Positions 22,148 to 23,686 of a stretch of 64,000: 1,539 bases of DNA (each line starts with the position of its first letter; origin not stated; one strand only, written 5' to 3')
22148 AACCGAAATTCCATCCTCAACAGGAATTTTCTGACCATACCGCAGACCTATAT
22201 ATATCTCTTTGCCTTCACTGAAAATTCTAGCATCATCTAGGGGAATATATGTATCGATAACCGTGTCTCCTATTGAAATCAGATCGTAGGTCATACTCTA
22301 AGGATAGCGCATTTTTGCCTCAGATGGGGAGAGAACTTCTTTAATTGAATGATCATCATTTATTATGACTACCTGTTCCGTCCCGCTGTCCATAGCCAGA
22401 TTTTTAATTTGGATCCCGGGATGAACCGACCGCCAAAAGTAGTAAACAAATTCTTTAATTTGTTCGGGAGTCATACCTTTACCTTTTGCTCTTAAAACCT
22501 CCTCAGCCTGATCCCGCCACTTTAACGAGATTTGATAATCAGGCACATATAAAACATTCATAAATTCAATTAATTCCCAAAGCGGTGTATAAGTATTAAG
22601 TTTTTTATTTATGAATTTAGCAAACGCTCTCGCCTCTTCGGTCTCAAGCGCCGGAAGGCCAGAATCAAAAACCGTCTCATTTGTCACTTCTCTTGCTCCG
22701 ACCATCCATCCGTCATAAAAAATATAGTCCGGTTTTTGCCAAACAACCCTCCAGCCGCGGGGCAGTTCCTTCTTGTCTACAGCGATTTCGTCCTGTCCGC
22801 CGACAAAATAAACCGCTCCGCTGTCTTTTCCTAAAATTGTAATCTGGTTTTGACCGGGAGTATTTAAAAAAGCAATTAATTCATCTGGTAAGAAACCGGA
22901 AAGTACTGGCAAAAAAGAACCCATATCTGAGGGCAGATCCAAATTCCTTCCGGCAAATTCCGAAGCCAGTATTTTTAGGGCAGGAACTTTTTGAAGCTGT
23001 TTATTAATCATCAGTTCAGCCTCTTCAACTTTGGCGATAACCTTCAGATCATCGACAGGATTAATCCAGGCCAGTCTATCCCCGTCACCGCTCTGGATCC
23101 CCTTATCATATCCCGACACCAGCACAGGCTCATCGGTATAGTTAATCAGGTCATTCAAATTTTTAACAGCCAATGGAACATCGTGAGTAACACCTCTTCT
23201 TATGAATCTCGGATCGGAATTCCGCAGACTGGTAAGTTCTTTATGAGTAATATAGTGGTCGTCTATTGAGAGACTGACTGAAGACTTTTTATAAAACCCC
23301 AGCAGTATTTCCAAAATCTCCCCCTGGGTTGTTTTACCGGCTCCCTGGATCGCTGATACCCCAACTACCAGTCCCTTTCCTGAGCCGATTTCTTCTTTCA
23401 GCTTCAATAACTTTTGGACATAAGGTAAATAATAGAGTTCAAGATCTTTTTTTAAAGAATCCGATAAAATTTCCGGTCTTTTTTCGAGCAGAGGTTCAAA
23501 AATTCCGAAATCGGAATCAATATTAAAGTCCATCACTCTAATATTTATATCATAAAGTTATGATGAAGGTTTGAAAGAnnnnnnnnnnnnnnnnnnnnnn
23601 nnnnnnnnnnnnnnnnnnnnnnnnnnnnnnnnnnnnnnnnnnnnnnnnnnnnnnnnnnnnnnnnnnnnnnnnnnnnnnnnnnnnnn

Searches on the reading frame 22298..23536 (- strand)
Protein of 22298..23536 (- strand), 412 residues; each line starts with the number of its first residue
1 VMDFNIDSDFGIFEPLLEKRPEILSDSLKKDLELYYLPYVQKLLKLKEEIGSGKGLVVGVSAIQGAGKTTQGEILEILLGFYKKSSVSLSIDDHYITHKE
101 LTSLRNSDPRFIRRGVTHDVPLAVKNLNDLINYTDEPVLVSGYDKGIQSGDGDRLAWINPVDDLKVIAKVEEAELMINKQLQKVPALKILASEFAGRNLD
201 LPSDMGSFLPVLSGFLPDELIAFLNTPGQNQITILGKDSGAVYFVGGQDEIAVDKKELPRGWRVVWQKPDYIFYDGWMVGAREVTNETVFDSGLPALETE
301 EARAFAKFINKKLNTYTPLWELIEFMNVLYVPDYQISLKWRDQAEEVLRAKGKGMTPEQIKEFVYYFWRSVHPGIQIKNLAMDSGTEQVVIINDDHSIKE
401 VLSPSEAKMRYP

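Call 33: search_protein_families(library=pfam, proteins=[window:22298-23536:-], max_evalue=0.001)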
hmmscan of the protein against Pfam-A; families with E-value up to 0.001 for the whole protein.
window:22298-23536:- (412 aa): 0 families

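Call 36: search_protein_families(library=pfam, proteins=[window:22298-23536:-], max_evalue=10)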
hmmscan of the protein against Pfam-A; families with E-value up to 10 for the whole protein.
window:22298-23536:- (412 aa): 1 family
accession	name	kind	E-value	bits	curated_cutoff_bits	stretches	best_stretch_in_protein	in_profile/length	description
PF05066.19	HARE-HTH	-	0.26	12.2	25.9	1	340-360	3-23/71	HB1, ASXL, restriction endonuclease HTH domain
